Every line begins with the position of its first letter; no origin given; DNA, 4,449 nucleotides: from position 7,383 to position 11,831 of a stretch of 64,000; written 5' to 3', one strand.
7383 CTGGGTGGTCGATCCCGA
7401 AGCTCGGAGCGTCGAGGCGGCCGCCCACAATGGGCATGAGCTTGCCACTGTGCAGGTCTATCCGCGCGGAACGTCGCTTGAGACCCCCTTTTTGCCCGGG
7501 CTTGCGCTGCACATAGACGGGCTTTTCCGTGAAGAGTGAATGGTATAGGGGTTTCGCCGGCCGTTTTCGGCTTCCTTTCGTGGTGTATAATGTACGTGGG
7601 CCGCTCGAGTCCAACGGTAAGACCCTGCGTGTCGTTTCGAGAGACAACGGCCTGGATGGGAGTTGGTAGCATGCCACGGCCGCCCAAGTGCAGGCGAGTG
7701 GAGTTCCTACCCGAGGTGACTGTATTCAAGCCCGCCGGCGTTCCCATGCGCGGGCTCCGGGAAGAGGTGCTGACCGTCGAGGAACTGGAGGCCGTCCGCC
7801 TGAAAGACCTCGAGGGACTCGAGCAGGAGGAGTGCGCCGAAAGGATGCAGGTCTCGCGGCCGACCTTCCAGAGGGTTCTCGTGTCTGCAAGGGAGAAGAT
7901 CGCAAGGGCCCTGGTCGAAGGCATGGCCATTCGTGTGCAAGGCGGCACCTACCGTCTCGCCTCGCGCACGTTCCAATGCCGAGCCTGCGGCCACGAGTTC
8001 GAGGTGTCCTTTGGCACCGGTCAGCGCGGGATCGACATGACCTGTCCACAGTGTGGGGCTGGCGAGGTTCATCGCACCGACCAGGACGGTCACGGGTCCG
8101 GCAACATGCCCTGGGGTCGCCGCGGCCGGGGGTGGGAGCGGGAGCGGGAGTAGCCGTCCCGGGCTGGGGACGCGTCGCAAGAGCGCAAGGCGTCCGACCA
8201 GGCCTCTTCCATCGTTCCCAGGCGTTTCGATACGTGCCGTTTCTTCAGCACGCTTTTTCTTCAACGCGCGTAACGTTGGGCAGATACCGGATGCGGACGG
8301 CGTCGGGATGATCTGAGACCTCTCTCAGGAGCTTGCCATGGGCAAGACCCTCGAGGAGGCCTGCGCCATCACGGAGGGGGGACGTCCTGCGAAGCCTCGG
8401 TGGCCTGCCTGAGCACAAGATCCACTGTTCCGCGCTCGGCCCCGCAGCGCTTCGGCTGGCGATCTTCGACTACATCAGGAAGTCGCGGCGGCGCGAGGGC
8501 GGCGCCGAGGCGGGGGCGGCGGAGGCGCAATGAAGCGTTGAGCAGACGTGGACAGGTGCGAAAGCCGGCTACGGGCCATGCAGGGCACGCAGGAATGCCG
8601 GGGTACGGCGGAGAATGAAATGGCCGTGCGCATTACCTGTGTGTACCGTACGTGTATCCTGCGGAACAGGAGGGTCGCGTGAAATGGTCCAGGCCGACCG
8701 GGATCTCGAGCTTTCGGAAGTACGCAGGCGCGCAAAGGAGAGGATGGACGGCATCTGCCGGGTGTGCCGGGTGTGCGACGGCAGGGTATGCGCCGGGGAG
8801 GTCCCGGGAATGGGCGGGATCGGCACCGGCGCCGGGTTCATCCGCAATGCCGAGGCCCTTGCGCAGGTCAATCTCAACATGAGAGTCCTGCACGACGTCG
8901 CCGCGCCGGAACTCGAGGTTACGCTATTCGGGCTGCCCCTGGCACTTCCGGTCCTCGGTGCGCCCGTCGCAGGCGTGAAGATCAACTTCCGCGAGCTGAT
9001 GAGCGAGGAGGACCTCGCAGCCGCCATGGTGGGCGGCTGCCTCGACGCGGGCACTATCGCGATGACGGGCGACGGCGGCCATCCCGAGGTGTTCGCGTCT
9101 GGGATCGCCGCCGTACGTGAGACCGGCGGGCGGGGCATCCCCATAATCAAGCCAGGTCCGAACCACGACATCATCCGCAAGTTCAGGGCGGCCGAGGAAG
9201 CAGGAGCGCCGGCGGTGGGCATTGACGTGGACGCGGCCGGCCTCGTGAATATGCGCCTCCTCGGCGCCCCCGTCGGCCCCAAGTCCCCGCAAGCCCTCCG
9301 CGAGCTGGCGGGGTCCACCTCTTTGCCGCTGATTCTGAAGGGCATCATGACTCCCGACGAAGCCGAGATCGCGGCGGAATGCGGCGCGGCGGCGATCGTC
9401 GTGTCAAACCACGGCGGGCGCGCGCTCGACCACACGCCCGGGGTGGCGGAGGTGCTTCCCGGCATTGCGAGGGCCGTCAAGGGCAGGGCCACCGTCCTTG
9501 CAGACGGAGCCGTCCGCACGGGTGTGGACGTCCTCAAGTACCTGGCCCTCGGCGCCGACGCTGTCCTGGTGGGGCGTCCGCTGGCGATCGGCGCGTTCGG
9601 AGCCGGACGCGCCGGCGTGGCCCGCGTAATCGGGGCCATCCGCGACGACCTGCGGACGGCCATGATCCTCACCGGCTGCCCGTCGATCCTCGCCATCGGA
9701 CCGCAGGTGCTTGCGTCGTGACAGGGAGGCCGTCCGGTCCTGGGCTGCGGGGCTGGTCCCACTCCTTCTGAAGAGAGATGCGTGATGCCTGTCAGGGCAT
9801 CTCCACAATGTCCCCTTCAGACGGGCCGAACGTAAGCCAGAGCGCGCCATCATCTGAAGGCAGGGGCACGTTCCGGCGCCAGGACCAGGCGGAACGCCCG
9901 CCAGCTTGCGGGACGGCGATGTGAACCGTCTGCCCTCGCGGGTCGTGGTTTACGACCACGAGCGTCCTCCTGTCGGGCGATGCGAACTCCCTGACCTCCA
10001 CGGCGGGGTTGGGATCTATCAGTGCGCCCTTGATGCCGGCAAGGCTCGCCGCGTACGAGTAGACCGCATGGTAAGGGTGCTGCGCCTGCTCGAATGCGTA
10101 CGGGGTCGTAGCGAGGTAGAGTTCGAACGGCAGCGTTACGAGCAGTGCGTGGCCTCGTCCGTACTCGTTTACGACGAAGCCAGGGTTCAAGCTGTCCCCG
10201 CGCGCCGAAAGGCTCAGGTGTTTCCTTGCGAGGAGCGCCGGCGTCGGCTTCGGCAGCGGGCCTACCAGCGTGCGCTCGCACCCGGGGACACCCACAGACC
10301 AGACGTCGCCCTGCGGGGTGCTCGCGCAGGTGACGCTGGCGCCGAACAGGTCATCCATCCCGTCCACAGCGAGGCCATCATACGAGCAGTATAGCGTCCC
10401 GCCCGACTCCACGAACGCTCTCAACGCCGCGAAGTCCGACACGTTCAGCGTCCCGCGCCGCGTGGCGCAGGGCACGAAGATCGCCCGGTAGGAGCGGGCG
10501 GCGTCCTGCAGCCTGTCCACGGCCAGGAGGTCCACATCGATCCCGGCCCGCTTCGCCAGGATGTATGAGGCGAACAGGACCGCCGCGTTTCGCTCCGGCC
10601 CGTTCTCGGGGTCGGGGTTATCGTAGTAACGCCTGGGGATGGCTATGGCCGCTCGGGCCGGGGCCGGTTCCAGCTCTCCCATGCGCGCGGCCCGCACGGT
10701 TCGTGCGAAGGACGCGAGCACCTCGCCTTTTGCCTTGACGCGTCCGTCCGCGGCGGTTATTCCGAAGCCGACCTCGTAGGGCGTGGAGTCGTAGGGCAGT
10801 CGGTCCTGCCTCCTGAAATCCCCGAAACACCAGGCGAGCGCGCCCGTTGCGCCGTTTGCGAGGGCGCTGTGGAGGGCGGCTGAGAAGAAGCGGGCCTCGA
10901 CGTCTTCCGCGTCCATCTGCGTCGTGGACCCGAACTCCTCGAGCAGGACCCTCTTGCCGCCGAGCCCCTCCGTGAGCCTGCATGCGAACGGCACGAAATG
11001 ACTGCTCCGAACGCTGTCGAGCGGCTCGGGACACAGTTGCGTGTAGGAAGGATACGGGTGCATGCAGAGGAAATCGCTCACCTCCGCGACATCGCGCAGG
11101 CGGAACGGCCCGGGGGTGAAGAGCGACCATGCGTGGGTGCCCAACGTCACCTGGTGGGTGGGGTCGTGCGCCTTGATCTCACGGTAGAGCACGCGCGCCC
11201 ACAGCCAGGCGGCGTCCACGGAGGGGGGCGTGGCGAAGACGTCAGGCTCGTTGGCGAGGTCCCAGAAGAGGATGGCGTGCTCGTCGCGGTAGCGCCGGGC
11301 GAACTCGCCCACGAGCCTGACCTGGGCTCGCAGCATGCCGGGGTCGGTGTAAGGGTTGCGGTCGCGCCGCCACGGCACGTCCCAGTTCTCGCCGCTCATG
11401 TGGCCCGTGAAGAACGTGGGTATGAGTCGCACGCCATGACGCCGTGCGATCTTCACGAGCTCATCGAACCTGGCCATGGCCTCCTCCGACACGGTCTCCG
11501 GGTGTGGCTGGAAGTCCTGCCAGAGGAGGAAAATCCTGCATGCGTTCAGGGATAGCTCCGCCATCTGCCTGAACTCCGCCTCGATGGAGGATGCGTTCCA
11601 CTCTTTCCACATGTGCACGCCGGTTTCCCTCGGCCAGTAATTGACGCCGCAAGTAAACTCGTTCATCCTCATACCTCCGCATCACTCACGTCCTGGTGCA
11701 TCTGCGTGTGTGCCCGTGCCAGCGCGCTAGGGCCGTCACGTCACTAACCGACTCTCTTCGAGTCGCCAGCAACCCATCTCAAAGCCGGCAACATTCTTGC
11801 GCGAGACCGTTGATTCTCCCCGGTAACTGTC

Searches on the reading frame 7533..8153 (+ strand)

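Call 52: search_protein_families(library=pfam, proteins=[window:7533-8153:+], max_evalue=0.001)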
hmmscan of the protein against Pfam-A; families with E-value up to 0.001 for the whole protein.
window:7533-8153:+ (206 aa): 4 families
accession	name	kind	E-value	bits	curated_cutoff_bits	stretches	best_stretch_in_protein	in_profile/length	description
PF02001.22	DUF134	-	1e-22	80.9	27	1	48-141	5-96/98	Protein of unknown function DUF134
PF09723.15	Zn_ribbon_8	-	5e-08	33.3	34.4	1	147-181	6-39/41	Zinc ribbon domain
PF07638.17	Sigma70_ECF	-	2.9e-05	24.5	21.1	1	80-127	136-183/185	ECF sigma factor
PF08281.18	Sigma70_r4_2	-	3.5e-05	23.8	25.7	1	80-122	11-53/54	Sigma-70, region 4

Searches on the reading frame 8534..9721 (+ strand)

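Call 52: search_protein_families(library=pfam, proteins=[window:8534-9721:+], max_evalue=0.001)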
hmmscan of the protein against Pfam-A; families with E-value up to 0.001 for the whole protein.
window:8534-9721:+ (395 aa): 3 families
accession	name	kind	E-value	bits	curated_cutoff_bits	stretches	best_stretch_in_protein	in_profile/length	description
PF01070.24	FMN_dh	-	5.5e-64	216.8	24.9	2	253-393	208-348/350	FMN-dependent dehydrogenase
PF00478.31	IMPDH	-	8.4e-05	22.2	25.6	1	314-351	203-240/345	IMP dehydrogenase / GMP reductase domain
PF01645.23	Glu_synthase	-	0.00021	21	20.4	1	284-349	242-306/369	Conserved region in glutamate synthase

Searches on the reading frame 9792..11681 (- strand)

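Call 9: search_protein_families(library=pfam, proteins=[window:9792-11681:-], max_evalue=0.01)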
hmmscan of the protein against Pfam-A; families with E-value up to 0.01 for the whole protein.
window:9792-11681:- (629 aa): 3 families
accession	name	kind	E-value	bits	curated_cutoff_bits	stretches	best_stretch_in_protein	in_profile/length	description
PF00150.24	Cellulase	-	7.1e-10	39.3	23.5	1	22-255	13-241/272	Cellulase (glycosyl hydrolase family 5)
PF02449.21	Glyco_hydro_42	-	0.00029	20.8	21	0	109-172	101-168/376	Beta-galactosidase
PF02836.23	Glyco_hydro_2_C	-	0.0038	16.8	21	1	111-183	101-163/302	Glycosyl hydrolases family 2, TIM barrel domain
